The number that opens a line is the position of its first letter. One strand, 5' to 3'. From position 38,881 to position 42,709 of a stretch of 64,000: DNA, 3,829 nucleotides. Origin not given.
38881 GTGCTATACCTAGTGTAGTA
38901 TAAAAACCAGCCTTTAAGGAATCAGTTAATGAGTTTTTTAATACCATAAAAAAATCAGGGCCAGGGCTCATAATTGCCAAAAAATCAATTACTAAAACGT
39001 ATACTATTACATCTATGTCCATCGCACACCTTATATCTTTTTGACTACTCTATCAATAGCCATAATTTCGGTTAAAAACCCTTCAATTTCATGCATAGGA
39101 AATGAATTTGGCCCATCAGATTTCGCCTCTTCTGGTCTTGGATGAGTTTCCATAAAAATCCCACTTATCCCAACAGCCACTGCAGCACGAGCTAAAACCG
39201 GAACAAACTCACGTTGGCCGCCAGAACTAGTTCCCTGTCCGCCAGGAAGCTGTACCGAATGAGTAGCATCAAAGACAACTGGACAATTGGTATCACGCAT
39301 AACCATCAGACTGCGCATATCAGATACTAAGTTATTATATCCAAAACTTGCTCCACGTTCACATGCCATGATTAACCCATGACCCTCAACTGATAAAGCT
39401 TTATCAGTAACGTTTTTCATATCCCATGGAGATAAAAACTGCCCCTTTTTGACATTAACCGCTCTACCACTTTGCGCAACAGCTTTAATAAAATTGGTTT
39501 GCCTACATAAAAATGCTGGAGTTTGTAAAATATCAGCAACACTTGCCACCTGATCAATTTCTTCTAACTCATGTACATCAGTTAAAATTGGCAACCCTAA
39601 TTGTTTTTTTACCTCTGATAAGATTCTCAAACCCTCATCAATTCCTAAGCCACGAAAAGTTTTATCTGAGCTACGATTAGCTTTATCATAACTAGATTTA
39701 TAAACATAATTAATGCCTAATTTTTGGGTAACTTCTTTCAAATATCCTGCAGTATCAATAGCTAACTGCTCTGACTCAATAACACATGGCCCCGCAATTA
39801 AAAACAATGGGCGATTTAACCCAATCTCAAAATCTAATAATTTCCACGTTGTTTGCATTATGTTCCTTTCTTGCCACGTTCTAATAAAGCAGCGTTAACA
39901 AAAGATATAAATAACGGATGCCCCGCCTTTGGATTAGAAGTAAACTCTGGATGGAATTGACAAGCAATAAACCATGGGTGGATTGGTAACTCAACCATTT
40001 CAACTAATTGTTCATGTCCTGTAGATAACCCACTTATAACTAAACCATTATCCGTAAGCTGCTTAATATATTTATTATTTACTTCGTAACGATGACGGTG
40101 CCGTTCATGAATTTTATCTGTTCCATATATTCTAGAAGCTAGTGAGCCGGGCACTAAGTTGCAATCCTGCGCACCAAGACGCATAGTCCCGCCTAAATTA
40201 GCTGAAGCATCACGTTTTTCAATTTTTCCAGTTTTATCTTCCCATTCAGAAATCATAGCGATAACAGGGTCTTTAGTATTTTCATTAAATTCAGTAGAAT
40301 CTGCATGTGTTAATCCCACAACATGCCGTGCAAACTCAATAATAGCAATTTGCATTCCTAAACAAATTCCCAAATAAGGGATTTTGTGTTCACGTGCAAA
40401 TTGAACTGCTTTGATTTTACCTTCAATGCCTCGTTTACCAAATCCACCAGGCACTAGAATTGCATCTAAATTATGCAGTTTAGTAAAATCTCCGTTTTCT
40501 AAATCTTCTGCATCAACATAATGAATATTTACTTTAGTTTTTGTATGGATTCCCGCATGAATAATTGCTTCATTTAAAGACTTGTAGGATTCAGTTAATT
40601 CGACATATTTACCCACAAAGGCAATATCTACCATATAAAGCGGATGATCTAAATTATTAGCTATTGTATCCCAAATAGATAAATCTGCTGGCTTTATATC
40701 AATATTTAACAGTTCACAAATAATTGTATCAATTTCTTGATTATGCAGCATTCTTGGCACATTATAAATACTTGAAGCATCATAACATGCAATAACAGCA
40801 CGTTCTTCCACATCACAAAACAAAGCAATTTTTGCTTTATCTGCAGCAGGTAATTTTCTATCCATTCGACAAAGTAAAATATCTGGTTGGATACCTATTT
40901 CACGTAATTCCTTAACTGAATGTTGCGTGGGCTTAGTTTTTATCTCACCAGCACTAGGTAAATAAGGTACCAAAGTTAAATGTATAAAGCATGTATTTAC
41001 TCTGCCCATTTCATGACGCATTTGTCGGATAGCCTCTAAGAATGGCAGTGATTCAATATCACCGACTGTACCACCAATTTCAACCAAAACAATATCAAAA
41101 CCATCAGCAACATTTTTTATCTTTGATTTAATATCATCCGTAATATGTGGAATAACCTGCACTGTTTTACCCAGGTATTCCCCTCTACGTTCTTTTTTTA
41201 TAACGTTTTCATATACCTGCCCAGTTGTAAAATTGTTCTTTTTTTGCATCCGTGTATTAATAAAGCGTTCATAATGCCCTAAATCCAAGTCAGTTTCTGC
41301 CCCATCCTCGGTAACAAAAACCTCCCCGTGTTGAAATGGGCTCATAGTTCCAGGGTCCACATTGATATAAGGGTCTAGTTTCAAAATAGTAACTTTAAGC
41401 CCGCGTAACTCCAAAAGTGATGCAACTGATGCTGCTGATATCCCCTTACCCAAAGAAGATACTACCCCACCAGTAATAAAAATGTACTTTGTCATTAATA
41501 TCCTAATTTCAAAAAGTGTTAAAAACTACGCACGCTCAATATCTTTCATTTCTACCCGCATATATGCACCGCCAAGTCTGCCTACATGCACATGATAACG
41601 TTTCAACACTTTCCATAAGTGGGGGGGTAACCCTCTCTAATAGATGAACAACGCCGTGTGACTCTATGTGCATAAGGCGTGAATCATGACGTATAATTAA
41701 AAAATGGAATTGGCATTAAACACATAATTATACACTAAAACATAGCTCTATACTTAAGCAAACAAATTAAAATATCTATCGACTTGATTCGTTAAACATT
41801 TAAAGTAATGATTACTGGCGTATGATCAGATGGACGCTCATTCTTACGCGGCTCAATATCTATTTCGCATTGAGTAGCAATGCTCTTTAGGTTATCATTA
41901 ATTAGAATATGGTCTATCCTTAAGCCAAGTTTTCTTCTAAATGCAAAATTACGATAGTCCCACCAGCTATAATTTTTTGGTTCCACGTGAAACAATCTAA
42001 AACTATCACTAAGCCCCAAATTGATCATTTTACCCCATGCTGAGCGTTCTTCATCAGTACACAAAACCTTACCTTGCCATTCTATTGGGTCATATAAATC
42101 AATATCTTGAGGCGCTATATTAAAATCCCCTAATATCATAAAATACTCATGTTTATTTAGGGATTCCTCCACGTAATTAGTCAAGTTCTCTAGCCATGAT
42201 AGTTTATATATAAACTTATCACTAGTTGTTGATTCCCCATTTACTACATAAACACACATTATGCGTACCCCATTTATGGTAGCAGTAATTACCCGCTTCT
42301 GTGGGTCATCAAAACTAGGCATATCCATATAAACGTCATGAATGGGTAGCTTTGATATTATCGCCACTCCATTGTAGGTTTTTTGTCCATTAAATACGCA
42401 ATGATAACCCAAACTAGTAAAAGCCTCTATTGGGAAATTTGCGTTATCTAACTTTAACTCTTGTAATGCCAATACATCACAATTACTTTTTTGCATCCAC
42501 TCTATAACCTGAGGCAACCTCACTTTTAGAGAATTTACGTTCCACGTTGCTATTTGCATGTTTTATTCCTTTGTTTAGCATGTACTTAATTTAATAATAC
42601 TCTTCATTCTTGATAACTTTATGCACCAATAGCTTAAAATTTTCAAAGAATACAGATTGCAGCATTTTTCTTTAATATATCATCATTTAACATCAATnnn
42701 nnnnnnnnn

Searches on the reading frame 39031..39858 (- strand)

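Call 93: search_protein_families(library=pfam, proteins=[window:39031-39858:-], max_evalue=0.00001)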
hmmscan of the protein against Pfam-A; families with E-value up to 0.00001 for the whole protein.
window:39031-39858:- (275 aa): 1 family
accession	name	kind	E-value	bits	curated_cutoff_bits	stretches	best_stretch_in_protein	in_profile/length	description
PF00793.26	DAHP_synth_1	-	1.8e-69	234.1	25.5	1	10-264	10-260/270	DAHP synthetase I family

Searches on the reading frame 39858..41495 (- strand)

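Call 93: search_protein_families(library=pfam, proteins=[window:39858-41495:-], max_evalue=0.00001)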
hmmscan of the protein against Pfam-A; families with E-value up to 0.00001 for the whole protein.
window:39858-41495:- (545 aa): 3 families
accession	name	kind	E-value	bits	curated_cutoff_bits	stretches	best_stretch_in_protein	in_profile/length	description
PF06418.20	CTP_synth_N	-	9.6e-130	432.1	26.1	1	3-265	1-265/265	CTP synthase N-terminus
PF00117.34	GATase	-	7.2e-42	143.6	22.8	1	300-534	2-189/190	Glutamine amidotransferase class-I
PF07722.19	Peptidase_C26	-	4.1e-07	30.4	20.5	1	364-517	98-219/219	Peptidase C26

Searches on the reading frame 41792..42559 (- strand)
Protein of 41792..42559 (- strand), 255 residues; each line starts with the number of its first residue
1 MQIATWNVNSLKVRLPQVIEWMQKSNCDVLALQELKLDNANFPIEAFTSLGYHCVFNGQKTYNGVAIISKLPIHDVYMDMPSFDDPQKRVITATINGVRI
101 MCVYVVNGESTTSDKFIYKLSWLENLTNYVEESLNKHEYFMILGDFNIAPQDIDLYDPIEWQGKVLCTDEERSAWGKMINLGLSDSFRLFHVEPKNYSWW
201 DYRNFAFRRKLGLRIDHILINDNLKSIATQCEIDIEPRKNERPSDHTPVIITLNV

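Call 93: search_protein_families(library=pfam, proteins=[window:41792-42559:-], max_evalue=0.00001)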
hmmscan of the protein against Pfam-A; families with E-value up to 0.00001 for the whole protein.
window:41792-42559:- (255 aa): 1 family
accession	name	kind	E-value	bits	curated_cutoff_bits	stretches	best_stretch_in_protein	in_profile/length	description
PF03372.29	Exo_endo_phos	-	4.6e-32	111.9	24.5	1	4-246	1-225/225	Endonuclease/Exonuclease/phosphatase family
